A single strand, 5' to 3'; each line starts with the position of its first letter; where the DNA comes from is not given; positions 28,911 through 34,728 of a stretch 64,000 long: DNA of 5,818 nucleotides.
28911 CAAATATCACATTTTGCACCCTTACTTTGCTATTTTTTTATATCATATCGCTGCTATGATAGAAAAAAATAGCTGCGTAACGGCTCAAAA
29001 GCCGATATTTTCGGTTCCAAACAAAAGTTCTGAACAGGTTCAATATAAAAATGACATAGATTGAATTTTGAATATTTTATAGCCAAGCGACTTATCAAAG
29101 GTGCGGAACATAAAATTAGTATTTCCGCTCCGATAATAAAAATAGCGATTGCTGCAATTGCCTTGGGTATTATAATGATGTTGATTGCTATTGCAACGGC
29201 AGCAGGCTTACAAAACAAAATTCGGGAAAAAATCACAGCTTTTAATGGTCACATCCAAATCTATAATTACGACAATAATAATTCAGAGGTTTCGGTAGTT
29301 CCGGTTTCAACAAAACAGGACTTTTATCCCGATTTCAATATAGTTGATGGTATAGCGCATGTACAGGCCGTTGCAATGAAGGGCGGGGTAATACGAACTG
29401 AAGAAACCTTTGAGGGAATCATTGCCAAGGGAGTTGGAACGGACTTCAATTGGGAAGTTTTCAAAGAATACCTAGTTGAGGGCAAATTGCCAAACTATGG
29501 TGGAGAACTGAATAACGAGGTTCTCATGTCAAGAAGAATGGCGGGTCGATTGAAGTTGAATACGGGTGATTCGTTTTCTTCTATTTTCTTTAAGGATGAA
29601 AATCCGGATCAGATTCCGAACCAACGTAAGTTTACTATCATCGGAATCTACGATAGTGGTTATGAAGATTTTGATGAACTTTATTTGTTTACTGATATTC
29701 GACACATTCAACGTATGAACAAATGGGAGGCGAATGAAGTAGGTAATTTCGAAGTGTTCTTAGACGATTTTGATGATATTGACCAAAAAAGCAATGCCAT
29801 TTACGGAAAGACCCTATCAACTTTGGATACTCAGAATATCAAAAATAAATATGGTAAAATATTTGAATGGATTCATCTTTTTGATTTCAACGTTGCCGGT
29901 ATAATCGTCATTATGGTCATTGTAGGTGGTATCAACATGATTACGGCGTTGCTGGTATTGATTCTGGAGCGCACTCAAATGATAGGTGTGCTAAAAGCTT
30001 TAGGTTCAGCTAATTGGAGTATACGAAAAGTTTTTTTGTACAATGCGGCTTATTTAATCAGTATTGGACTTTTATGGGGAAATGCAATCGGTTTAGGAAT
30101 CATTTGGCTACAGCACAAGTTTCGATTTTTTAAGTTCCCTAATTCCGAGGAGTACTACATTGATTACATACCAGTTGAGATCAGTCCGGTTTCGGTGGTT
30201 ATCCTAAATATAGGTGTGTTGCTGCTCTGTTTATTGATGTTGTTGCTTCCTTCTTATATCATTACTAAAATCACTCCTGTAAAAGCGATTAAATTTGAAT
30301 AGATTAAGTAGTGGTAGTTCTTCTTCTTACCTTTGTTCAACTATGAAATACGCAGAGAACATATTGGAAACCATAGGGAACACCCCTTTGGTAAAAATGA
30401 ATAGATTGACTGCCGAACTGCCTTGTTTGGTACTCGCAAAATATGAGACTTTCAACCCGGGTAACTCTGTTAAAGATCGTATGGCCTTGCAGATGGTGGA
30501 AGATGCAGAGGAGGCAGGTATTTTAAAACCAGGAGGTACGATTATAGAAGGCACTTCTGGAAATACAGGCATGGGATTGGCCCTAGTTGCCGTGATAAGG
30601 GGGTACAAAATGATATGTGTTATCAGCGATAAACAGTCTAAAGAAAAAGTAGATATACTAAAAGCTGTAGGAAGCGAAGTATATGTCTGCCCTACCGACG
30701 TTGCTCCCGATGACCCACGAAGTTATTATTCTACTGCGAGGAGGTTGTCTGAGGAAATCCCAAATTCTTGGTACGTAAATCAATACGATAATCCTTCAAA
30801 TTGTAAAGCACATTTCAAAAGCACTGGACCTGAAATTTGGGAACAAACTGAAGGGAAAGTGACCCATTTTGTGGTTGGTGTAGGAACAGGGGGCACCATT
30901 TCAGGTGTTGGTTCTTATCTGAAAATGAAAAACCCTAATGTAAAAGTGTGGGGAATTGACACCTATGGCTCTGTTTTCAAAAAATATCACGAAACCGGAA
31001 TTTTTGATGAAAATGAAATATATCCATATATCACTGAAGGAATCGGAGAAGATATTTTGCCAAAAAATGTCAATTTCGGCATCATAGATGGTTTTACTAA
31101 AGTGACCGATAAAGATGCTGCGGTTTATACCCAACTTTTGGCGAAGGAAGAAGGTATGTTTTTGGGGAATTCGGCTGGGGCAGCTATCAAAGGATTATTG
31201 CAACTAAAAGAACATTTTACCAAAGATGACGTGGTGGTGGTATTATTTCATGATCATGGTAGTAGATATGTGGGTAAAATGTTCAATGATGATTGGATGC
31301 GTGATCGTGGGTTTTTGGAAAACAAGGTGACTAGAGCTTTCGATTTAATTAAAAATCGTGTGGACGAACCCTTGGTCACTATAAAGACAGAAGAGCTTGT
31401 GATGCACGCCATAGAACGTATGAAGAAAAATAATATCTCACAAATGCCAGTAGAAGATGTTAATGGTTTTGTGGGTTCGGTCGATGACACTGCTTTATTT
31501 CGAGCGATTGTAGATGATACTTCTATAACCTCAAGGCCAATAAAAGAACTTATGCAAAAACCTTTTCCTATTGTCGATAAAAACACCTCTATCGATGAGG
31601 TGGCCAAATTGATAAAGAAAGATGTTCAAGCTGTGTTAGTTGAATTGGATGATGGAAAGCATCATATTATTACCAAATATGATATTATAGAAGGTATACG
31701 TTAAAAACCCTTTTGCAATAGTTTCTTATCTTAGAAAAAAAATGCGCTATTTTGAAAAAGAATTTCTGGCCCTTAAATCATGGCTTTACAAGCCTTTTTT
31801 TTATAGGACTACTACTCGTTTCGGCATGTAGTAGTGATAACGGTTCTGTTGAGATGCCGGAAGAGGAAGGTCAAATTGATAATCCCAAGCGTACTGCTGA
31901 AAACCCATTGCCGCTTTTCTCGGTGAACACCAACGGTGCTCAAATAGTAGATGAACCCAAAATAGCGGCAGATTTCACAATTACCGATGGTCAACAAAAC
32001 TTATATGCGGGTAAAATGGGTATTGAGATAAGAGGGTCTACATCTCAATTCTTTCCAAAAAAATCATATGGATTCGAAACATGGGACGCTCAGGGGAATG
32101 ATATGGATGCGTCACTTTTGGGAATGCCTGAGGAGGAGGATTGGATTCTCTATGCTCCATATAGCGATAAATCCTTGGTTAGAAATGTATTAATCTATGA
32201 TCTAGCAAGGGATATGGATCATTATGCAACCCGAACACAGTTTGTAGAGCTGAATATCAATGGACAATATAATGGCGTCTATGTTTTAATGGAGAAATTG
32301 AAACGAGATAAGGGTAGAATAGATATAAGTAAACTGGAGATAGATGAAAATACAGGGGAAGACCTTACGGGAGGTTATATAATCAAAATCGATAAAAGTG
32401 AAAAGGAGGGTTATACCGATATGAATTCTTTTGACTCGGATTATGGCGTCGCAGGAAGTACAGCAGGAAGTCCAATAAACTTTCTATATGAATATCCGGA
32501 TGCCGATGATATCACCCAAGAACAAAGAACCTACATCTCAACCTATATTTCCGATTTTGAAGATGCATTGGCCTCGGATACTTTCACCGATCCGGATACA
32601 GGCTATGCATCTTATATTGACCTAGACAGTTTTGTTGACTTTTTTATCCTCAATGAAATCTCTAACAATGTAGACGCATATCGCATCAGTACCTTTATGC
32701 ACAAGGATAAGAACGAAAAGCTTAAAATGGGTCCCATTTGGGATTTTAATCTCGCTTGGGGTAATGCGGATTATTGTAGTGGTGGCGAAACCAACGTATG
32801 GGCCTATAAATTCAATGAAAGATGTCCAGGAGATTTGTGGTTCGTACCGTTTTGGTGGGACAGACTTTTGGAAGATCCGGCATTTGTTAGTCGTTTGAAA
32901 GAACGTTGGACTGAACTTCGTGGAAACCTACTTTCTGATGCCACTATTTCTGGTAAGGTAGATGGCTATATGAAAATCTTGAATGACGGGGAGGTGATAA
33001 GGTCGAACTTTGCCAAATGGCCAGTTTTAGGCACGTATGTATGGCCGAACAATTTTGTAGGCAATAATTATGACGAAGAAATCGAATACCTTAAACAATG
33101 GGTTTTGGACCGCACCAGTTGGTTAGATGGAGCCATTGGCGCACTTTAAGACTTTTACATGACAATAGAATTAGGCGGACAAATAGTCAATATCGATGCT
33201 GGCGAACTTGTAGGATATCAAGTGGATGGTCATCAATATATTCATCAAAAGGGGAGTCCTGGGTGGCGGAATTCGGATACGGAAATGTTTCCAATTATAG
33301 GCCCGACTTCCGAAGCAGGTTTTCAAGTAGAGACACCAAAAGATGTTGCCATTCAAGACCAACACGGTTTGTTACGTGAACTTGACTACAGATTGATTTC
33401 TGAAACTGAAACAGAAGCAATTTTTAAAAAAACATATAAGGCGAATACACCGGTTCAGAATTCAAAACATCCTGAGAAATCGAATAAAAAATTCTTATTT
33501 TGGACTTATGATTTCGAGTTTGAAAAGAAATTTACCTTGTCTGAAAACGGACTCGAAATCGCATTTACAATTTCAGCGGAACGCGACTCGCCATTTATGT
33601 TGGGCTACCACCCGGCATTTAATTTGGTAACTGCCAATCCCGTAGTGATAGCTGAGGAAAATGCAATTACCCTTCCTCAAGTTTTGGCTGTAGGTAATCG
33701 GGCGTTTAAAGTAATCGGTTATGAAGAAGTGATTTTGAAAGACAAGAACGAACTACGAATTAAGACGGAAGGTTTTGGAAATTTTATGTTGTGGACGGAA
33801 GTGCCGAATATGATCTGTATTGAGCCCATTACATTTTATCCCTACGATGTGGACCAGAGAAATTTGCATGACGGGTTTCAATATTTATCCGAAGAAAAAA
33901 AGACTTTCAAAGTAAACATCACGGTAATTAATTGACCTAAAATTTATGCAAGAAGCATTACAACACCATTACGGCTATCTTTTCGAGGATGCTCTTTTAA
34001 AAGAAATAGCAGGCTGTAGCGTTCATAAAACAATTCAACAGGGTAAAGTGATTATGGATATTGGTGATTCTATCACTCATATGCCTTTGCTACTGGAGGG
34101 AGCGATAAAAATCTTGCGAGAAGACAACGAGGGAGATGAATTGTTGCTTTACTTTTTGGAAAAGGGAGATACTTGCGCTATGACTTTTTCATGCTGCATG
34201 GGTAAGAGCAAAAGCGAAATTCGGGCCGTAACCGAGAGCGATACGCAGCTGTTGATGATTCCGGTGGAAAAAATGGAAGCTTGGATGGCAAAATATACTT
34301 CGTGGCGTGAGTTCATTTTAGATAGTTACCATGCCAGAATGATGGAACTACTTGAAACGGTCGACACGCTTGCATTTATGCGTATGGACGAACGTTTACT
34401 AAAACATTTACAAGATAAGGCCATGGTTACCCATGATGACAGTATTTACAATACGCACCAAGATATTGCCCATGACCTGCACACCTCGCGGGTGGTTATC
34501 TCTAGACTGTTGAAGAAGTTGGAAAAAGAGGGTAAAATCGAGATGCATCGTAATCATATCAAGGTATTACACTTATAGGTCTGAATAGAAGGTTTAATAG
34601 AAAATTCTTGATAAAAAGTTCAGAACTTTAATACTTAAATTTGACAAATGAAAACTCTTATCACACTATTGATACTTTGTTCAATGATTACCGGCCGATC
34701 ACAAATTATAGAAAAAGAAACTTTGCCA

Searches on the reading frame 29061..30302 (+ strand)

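Call 59: search_protein_families(library=pfam, proteins=[window:29061-30302:+], max_evalue=0.00001)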
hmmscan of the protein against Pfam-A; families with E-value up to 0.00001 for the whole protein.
window:29061-30302:+ (413 aa): 2 families
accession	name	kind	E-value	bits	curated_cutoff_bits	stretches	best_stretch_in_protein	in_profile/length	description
PF02687.27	FtsX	-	1.8e-19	70.4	25.5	1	281-406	3-120/120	FtsX-like permease C-terminal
PF12704.14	MacB_PCD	-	6e-09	36.9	27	1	28-246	3-203/207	MacB-like periplasmic core domain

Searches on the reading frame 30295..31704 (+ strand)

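Call 59: search_protein_families(library=pfam, proteins=[window:30295-31704:+], max_evalue=0.00001)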
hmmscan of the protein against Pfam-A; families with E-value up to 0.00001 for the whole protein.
window:30295-31704:+ (469 aa): 2 families
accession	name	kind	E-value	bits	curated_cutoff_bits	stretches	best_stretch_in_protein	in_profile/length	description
PF00291.31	PALP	-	1.1e-76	258.5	35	1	24-318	2-293/295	Pyridoxal-phosphate dependent enzyme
PF00571.33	CBS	-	1.8e-16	60.6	24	2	416-467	1-54/57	CBS domain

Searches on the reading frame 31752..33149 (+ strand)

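Call 59: search_protein_families(library=pfam, proteins=[window:31752-33149:+], max_evalue=0.00001)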
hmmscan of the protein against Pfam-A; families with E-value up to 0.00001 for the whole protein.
window:31752-33149:+ (465 aa): 1 family
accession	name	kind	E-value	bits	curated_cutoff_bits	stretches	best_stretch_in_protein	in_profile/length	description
PF08757.17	CotH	-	5.2e-70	236.9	23.8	1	91-458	1-322/322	CotH kinase protein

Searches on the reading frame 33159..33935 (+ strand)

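Call 59: search_protein_families(library=pfam, proteins=[window:33159-33935:+], max_evalue=0.00001)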
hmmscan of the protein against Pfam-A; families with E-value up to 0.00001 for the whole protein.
window:33159-33935:+ (258 aa): 1 family
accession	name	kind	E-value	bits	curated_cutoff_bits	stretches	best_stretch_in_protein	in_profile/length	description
PF01263.26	Aldose_epim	-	1.2e-08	35.2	27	1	57-157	74-164/299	Aldose 1-epimerase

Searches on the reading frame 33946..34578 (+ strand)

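Call 59: search_protein_families(library=pfam, proteins=[window:33946-34578:+], max_evalue=0.00001)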
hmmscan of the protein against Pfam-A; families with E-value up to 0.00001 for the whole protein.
window:33946-34578:+ (210 aa): 2 families
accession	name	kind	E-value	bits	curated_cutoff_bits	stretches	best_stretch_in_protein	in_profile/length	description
PF00027.35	cNMP_binding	-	3e-10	40.4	27.5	1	29-117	3-89/89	Cyclic nucleotide-binding domain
PF13545.12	HTH_Crp_2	-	1.2e-08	35.3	27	1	166-208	20-62/70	Crp-like helix-turn-helix domain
